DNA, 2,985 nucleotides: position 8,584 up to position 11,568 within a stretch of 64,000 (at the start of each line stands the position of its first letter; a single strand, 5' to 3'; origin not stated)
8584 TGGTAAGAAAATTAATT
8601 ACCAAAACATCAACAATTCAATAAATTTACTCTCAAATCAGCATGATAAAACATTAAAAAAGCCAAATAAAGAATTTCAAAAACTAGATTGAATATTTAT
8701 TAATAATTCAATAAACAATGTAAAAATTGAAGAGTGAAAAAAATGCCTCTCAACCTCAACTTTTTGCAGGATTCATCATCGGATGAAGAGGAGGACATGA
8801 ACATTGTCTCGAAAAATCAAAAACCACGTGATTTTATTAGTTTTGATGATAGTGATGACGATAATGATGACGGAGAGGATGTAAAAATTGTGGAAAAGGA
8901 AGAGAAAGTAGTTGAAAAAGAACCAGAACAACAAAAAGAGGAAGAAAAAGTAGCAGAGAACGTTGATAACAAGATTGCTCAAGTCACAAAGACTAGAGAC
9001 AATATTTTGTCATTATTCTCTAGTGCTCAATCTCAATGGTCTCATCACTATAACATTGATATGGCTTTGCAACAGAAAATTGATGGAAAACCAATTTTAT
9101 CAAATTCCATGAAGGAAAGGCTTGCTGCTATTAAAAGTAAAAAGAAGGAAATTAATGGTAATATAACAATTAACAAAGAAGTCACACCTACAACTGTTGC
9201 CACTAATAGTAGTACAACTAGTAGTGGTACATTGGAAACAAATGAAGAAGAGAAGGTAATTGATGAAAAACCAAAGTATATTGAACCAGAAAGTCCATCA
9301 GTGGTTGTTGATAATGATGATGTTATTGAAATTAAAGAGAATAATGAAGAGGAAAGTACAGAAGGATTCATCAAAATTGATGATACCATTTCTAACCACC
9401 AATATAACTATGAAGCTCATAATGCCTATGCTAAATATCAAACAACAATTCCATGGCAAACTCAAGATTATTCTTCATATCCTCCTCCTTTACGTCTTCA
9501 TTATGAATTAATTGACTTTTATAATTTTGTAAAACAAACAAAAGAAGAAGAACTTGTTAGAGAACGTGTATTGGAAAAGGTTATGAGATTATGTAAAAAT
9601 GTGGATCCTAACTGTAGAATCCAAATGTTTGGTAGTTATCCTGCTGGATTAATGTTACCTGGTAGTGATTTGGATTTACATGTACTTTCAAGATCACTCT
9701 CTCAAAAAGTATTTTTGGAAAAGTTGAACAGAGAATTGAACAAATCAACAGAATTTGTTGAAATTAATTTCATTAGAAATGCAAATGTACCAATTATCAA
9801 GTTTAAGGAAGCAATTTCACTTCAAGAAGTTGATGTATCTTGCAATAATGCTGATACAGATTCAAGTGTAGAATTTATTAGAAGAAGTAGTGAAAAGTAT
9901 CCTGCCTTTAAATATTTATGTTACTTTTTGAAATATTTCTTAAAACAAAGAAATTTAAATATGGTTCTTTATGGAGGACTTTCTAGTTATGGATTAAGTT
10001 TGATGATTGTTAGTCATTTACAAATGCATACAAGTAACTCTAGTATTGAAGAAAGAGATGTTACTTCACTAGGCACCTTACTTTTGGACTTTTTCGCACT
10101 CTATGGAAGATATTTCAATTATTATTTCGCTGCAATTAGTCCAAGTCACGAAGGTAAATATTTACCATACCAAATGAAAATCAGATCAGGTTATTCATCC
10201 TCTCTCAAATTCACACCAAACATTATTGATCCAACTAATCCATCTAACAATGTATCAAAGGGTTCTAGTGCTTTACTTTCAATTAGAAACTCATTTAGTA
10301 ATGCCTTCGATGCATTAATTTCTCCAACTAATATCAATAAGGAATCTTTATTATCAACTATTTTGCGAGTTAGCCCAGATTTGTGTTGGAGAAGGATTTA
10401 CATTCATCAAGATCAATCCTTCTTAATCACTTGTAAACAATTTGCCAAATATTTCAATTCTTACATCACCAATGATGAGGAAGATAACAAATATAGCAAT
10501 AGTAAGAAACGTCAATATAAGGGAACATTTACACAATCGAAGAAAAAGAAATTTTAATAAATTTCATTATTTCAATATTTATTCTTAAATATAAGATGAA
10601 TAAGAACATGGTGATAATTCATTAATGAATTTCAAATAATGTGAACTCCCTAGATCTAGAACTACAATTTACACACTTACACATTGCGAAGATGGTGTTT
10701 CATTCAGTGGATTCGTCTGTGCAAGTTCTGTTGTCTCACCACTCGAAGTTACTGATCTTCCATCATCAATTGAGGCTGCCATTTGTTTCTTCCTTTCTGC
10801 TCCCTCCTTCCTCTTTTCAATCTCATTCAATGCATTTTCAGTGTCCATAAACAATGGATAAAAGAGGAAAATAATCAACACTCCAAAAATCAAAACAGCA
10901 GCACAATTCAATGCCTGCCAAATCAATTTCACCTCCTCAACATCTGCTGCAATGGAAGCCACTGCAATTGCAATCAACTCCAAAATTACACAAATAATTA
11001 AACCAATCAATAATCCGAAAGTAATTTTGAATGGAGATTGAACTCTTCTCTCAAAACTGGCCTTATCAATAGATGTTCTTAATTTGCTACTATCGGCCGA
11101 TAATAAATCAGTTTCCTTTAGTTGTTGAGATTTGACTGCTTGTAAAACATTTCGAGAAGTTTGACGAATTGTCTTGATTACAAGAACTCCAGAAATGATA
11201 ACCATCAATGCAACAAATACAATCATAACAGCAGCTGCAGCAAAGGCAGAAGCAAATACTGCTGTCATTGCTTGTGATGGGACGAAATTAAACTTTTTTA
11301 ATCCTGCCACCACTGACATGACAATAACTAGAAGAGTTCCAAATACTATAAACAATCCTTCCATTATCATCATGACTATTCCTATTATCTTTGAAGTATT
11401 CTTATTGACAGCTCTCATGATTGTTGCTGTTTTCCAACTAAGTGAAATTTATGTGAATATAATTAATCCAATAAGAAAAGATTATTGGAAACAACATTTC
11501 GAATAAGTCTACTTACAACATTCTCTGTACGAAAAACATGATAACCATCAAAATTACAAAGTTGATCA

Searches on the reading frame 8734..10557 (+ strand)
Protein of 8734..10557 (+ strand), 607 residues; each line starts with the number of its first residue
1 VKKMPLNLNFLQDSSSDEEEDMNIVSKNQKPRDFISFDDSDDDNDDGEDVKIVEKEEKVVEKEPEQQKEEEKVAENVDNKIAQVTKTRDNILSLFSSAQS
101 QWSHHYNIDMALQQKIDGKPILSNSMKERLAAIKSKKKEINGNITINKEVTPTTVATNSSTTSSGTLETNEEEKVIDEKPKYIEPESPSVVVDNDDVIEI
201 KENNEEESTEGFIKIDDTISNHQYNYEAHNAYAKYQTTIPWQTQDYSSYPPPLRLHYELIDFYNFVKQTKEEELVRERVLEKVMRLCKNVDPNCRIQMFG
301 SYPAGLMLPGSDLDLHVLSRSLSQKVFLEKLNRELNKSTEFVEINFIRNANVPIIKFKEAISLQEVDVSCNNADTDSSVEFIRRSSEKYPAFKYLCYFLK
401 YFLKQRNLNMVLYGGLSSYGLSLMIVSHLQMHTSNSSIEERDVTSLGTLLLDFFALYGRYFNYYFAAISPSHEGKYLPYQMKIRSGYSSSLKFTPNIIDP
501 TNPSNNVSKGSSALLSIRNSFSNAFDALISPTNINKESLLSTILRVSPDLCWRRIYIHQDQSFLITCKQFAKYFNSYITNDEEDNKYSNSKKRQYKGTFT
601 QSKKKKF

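Call 24: search_protein_families(library=pfam, proteins=[window:8734-10557:+], max_evalue=0.001)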
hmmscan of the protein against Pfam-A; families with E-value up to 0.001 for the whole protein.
window:8734-10557:+ (607 aa): 5 families
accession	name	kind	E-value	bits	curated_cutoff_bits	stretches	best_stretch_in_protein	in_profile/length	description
PF22600.2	MTPAP-like_central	-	3.3e-22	79.5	27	1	256-373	2-125/139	Poly(A) RNA polymerase, mitochondrial-like, central palm domain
PF03828.24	PAP_assoc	-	1.8e-07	31.7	22.6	1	445-505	1-60/60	Cid1 family poly A polymerase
PF01909.29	NTP_transf_2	-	3.9e-07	30.8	21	1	287-372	9-75/93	Nucleotidyltransferase domain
PF20750.3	PAP_NTPase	-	1.4e-05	25.5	27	1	273-371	54-151/194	Poly(A) polymerase nucleotidyltransferase domain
PF19088.6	TUTase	-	9.4e-05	22.6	25.8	1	270-362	37-130/138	TUTase nucleotidyltransferase domain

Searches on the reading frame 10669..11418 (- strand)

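Call 24: search_protein_families(library=pfam, proteins=[window:10669-11418:-], max_evalue=0.001)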
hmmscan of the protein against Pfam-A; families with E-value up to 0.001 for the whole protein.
window:10669-11418:- (249 aa): 1 family
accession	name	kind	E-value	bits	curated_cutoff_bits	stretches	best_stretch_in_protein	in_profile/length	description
PF07332.16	Phage_holin_3_6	-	0.00053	20.4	28.4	0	11-91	34-98/116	Putative Actinobacterial Holin-X, holin superfamily III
